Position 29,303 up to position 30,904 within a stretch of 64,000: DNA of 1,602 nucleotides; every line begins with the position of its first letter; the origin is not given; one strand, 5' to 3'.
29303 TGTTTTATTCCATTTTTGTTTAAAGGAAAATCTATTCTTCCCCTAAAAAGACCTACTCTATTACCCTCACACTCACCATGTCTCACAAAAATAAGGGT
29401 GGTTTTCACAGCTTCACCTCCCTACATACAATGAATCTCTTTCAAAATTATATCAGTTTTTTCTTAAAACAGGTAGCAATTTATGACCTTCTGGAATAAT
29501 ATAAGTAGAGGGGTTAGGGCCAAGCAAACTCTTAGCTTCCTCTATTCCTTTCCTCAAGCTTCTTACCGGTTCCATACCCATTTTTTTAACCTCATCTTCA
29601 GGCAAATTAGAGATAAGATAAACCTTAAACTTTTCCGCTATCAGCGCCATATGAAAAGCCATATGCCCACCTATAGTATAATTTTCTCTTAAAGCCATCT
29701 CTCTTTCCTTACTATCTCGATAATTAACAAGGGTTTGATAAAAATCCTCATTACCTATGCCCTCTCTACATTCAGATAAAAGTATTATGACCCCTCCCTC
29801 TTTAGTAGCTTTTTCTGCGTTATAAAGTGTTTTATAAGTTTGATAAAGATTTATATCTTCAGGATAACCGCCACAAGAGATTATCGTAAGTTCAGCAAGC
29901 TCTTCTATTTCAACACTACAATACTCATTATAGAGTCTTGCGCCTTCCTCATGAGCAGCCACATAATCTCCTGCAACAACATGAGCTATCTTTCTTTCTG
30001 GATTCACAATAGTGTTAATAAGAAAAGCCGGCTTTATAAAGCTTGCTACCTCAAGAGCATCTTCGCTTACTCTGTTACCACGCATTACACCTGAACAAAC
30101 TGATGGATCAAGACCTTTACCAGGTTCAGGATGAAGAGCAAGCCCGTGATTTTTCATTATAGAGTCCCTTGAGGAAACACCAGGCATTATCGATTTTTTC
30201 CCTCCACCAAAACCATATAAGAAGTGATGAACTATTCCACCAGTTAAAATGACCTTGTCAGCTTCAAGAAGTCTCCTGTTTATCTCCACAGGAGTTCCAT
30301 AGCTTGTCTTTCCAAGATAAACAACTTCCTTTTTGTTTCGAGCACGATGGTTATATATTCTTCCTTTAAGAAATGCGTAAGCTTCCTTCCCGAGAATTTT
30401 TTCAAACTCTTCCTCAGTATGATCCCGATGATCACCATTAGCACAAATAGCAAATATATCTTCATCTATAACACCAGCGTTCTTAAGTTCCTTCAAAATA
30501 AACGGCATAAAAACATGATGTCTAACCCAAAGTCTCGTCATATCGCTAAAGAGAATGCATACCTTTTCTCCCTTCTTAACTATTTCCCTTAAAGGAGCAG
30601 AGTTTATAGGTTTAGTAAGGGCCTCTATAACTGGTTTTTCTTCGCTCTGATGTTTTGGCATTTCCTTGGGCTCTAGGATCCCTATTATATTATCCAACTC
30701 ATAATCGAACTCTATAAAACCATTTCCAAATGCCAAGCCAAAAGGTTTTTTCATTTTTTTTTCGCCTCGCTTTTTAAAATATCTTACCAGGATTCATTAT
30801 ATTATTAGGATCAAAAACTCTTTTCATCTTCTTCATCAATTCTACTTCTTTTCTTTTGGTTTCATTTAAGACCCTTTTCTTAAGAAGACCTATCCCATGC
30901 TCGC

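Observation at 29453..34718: Lct-like operon: GntR regulator, EtfB, EtfA, FAD-LDH and LarA with a 28-bp perfect palindromic operator, but no lactate permease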

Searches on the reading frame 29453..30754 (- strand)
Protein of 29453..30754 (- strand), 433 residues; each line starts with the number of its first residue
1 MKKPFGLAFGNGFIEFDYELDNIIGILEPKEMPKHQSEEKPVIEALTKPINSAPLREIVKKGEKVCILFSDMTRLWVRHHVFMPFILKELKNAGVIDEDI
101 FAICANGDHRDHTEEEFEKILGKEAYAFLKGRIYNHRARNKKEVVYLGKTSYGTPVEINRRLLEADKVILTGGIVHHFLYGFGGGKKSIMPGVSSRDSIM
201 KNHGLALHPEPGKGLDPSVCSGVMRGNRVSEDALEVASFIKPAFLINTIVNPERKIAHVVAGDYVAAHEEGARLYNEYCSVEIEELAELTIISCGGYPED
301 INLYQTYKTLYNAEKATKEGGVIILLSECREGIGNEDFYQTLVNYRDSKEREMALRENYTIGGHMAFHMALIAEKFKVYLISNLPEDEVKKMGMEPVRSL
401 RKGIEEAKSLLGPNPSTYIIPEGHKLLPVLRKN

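Call 5: search_protein_families(library=pfam, proteins=[window:29453-30754:-])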
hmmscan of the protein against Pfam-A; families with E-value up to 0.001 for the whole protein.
window:29453-30754:- (433 aa): 2 families
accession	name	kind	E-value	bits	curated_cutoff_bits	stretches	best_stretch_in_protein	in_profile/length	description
PF09861.14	Lar_N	-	3.5e-68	229.3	23.3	1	9-210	1-200/204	Lactate racemase N-terminal domain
PF21113.2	LarA_C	-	1.9e-24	86.8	25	1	286-424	5-148/152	Lactate racemase C-terminal domain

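Call 6: search_protein_families(library=ncbifam, proteins=[window:29453-30754:-])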
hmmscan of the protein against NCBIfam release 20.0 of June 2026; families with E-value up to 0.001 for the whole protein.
window:29453-30754:- (433 aa): 6 families
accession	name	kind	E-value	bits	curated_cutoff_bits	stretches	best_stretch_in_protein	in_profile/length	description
NF052525.1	NPN_LarAH10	equivalog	5.6e-147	489.9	540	1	5-429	3-426/426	NPN-dependent 2-hydroxyacid racemase, LarAH10 family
NF052593.1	NPN_racem_MAR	equivalog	6.6e-121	403.8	500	1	7-429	3-414/415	nickel-dependent malate racemase, LarAH6 family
NF033504.2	Ni_dep_LarA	equivalog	1.1e-94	317.6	460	1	7-425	4-418/422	nickel-dependent lactate racemase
NF052595.1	NPN_LarAH5_MAR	equivalog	8.8e-92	308.2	462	1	7-429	3-414/415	nickel-dependent malate racemase, LarAH5 family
NF052592.1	LarAH_14_15_16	equivalog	1.7e-25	89.4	740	1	10-204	17-211/520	NPN-dependent hydroxyacid isomerase, LarAH14/15/16 family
NF052594.1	NPN_18_hexonate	equivalog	4.6e-08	32.2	500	1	58-358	20-327/411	nickel-dependent putative hexonate epimerase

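Call 13: find_encoding_contigs(protein=window:29453-30754:-, flank=6000, max_places=6)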
Protein window:29453-30754:- (433 aa): 3 contigs read that carry it; 2 places shown.
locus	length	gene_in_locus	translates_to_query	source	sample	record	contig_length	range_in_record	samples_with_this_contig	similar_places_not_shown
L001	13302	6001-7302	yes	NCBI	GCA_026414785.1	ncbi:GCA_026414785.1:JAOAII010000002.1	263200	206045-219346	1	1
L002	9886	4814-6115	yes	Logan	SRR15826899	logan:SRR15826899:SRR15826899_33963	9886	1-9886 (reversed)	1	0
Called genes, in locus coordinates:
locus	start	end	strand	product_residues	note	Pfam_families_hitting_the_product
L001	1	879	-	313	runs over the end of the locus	PF22082:TtuA_LIM_N, PF01171:ATP_bind_3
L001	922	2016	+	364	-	PF13353:Fer4_12 (weak), PF04055:Radical_SAM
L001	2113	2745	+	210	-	PF00392:GntR, PF07729:FCD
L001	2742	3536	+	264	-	PF01012:ETF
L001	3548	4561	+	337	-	PF01012:ETF, PF00766:ETF_alpha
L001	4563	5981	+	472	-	PF01565:FAD_binding_4, PF02913:FAD-oxidase_C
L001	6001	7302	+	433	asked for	PF09861:Lar_N, PF21113:LarA_C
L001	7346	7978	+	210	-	PF00300:His_Phos_1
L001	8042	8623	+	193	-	PF01558:POR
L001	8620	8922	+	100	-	PF13484:Fer4_16 (faint), PF12797:Fer4_2 (faint), PF12837:Fer4_6 (faint), PF13237:Fer4_10 (weak), PF14697:Fer4_21, PF12838:Fer4_7 (weak), PF13187:Fer4_9 (weak), PF00037:Fer4 (weak)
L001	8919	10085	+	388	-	PF01855:POR_N, PF17147:PFOR_II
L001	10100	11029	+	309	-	PF02775:TPP_enzyme_C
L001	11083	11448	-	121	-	PF14018:DUF4234 (weak)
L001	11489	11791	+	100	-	-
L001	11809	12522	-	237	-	PF11563:Protoglobin, PF00015:MCPsignal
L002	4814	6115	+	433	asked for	PF09861:Lar_N, PF21113:LarA_C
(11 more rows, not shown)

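Call 29: search_solved_structures(query=window:29453-30754:-, max_evalue=1e-10, show_alignments=2)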
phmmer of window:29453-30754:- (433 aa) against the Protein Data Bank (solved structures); distinct sequences matched with E-value up to 1e-10: 9.
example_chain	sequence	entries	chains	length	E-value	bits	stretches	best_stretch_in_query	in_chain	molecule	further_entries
6d6z_A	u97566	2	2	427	1.8e-72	247.7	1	4-430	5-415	Malate racemase Mar2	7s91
2yjg_A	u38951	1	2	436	4.7e-50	173.9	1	7-426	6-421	LACTATE RACEMASE APOPROTEIN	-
8ezf_B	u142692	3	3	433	5e-48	167.2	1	35-424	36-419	Lactate racemase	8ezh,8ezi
5huq_A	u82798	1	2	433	7.4e-48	166.6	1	35-424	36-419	Lactate racemization operon protein LarA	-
6c1w_A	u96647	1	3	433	7.4e-48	166.6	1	36-424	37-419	Lactate racemase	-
9eid_A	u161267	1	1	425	1.1e-47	166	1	9-430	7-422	A broad-substrate spectrum lactate racemase A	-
9eia_A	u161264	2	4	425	1.2e-47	166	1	9-430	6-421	A broad-substrate spectrum lactate racemase A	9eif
9q2u_A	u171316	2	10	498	1.9e-26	96.1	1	26-204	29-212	Lactate racemase A | LarA-like nickel-pincer nucleotide cofactor-utilizing enzyme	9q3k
9q3j_A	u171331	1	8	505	6.2e-18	68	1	26-209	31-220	DUF2088 domain-containing protein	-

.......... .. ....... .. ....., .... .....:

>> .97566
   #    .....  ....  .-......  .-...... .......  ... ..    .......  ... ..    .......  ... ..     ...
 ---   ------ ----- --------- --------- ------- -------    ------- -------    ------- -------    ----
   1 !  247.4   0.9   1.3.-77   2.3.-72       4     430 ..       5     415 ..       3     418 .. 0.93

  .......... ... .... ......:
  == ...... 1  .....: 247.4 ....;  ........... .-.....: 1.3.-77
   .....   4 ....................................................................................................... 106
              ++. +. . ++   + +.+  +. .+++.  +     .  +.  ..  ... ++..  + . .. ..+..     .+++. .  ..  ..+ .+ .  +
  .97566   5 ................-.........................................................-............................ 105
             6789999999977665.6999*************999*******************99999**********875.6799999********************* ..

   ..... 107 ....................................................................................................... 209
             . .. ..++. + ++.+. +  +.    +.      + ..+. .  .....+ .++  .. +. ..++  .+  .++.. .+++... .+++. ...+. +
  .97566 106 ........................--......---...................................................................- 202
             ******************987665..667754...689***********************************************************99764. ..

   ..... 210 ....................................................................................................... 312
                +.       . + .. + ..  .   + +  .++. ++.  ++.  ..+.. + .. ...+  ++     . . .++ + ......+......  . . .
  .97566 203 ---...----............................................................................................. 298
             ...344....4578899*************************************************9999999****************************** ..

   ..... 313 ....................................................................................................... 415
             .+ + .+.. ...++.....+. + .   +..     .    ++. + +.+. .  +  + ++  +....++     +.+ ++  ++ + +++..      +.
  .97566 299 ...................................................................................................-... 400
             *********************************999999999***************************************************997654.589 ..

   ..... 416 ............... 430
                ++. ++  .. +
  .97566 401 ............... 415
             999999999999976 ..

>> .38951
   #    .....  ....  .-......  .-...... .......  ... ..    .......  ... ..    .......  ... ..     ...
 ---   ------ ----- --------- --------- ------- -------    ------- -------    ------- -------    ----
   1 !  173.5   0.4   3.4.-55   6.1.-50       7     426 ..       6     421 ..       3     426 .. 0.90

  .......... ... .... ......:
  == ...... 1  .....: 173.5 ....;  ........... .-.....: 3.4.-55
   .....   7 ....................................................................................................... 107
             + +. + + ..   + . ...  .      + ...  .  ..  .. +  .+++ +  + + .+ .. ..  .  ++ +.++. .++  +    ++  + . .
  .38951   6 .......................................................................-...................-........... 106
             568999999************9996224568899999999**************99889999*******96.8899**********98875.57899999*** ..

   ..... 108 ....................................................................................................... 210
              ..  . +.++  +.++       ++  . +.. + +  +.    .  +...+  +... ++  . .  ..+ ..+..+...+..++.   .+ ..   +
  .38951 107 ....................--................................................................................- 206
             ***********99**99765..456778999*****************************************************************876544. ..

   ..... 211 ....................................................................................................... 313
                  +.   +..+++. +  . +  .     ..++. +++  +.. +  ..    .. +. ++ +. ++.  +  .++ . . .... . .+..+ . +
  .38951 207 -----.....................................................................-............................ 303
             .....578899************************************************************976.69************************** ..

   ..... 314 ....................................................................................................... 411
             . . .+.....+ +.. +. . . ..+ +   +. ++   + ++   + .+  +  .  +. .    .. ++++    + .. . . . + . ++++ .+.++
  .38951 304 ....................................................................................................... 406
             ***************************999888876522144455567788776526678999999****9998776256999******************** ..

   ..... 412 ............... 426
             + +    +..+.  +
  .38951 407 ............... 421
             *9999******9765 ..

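Call 55: find_homologous_proteins(query=window:29453-30754:-, max_evalue=1e-60)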
Query window:29453-30754:- (433 aa): 1329 proteins with E <= 1e-60 among 8000 candidates; the best 120 are listed.
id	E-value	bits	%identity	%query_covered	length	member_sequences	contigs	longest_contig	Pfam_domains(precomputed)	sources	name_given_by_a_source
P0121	3.5e-289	977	99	100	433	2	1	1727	PF21113.3,PF09861.15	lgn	-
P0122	9.4e-245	830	80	100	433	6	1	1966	PF21113.3,PF09861.15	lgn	-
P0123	1.2e-220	751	75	100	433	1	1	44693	PF21113.3,PF09861.15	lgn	-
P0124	1.6e-220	750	74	100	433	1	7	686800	PF21113.3,PF09861.15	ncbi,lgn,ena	-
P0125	2.6e-220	750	73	100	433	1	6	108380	PF21113.3,PF09861.15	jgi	-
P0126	5.1e-218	742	73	98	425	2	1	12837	PF21113.3,PF09861.15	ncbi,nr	ncbi:MAG: nickel-dependent lactate racemase, partial [Synergistetes bacterium]|nr:nickel-dependent l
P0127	3.1e-213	726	71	100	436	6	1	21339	PF21113.3,PF09861.15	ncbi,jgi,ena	-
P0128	2.3e-193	661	65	100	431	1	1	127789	PF21113.3,PF09861.15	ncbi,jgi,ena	-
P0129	2.7e-190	651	65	100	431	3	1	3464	PF21113.3,PF09861.15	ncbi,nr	ncbi:MAG: nickel-dependent lactate racemase [Synergistetes bacterium]|nr:nickel-dependent lactate ra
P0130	7.6e-189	646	65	99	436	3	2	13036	PF21113.3,PF09861.15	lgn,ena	-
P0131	2.0e-184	632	63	100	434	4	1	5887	PF21113.3,PF09861.15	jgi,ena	-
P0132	8.4e-184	629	63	98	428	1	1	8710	PF21113.3,PF09861.15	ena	-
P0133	1.8e-178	612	62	100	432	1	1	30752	PF21113.3,PF09861.15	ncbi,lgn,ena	-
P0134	1.1e-177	609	61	98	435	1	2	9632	PF21113.3,PF09861.15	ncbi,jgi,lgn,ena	-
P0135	6.2e-174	597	61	99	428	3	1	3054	PF21113.3,PF09861.15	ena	-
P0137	1.4e-149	517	54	99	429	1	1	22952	PF21113.3,PF09861.15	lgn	-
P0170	2.1e-131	457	50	98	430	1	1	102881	PF21113.3,PF09861.15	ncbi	-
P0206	7.6e-120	419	48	99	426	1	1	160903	PF21113.3,PF09861.15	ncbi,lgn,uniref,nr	ncbi:nickel-dependent lactate racemase [Dethiobacter alkaliphilus]|uniref:Uncharacterized protein n=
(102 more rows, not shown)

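Call 56: find_encoding_contigs(protein=P0137, flank=7000, max_places=1)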
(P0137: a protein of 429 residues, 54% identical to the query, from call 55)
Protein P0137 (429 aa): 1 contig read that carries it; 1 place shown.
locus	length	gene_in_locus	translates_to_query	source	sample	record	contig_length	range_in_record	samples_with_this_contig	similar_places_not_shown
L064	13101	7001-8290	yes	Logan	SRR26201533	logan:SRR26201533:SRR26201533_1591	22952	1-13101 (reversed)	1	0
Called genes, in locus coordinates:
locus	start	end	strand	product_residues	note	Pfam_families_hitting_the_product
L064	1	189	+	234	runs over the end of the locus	-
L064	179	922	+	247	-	PF00005:ABC_tran, PF13304:AAA_21 (faint), PF02463:SMC_N (weak)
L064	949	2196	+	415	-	PF01555:N6_N4_Mtase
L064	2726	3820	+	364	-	PF01841:Transglut_core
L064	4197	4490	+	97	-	PF01402:RHH_1 (weak)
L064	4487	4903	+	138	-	PF01850:PIN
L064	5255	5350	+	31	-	-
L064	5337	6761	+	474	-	PF01565:FAD_binding_4, PF02913:FAD-oxidase_C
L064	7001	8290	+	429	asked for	PF09861:Lar_N, PF21113:LarA_C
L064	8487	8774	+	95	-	PF02652:Lactate_perm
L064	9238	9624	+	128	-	PF00072:Response_reg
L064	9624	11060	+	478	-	PF00154:RecA_N (faint), PF03796:DnaB_C (faint), PF06745:ATPase, PF13191:AAA_16 (faint), PF05729:NACHT (faint), PF09848:SLFN-g3_helicase (faint), PF06745:ATPase, PF13481:AAA_25, +3 more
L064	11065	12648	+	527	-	PF13487:HD_5, PF01966:HD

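Call 57: find_encoding_contigs(protein=P0170, flank=7000, max_places=1)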
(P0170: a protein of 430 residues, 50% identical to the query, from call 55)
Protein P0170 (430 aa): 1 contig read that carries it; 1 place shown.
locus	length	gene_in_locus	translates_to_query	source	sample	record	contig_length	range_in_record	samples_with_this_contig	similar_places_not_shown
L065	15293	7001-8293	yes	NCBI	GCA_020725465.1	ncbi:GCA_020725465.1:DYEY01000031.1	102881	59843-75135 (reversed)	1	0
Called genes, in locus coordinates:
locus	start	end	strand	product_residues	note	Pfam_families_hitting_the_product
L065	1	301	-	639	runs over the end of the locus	PF03453:MoeA_N, PF00994:MoCF_biosynth, PF03454:MoeA_C, PF12727:PBP_like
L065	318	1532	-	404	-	PF03453:MoeA_N, PF00994:MoCF_biosynth, PF03454:MoeA_C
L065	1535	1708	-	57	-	-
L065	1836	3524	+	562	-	PF03109:ABC1, PF27536:UbiB_helical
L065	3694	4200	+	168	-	-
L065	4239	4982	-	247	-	PF00392:GntR, PF08279:HTH_11 (faint), PF07729:FCD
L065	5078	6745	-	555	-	PF02652:Lactate_perm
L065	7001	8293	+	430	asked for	PF09861:Lar_N, PF21113:LarA_C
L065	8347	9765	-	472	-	PF01565:FAD_binding_4, PF02913:FAD-oxidase_C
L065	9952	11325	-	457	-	PF00206:Lyase_1, PF14698:ASL_C2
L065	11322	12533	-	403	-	PF00764:Arginosuc_synth, PF20979:Arginosuc_syn_C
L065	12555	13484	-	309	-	PF02729:OTCace_N, PF00185:OTCace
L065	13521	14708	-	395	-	PF00202:Aminotran_3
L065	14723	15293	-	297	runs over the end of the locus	PF00696:AA_kinase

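Call 58: find_encoding_contigs(protein=P0206, flank=7000, max_places=1)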
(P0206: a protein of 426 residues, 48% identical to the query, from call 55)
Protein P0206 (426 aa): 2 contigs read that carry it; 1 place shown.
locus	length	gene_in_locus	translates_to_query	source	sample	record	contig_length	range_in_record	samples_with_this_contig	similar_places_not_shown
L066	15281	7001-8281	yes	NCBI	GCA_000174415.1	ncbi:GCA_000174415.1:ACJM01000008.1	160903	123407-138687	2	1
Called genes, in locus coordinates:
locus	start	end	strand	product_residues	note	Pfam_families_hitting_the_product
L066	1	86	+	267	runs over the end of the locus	PF01177:Asp_Glu_race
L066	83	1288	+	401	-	PF00764:Arginosuc_synth, PF20979:Arginosuc_syn_C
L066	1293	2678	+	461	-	PF00206:Lyase_1, PF14698:ASL_C2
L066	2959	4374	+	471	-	PF01565:FAD_binding_4, PF02913:FAD-oxidase_C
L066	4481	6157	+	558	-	PF02652:Lactate_perm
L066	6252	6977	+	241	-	PF00392:GntR, PF08279:HTH_11 (weak), PF07729:FCD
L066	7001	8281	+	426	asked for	PF09861:Lar_N, PF21113:LarA_C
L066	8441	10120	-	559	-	PF03109:ABC1, PF27536:UbiB_helical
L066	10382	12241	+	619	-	PF26965:MimR_N, PF01590:GAF, PF00158:Sigma54_activat, PF14532:Sigma54_activ_2, PF07724:AAA_2 (weak), PF07728:AAA_5 (weak), PF25601:AAA_lid_14, PF02954:HTH_8, +4 more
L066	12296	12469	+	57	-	-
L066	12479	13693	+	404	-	PF03453:MoeA_N, PF00994:MoCF_biosynth, PF03454:MoeA_C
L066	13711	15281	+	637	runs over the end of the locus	PF03453:MoeA_N, PF00994:MoCF_biosynth, PF03454:MoeA_C, PF12727:PBP_like, PF13531:SBP_bac_11 (weak)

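Call 72: find_related_loci(query=window:29453-30754:-, collection=metagenome_contigs, flank=8000)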
Query window:29453-30754:- (433 aa) in metagenome_contigs; peptide patterns used: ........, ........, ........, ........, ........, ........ (x = any residue, [..] = any of these).
86 stretches matched a pattern, but none encodes a relative of the query by tblastn (E <= 1e-3).
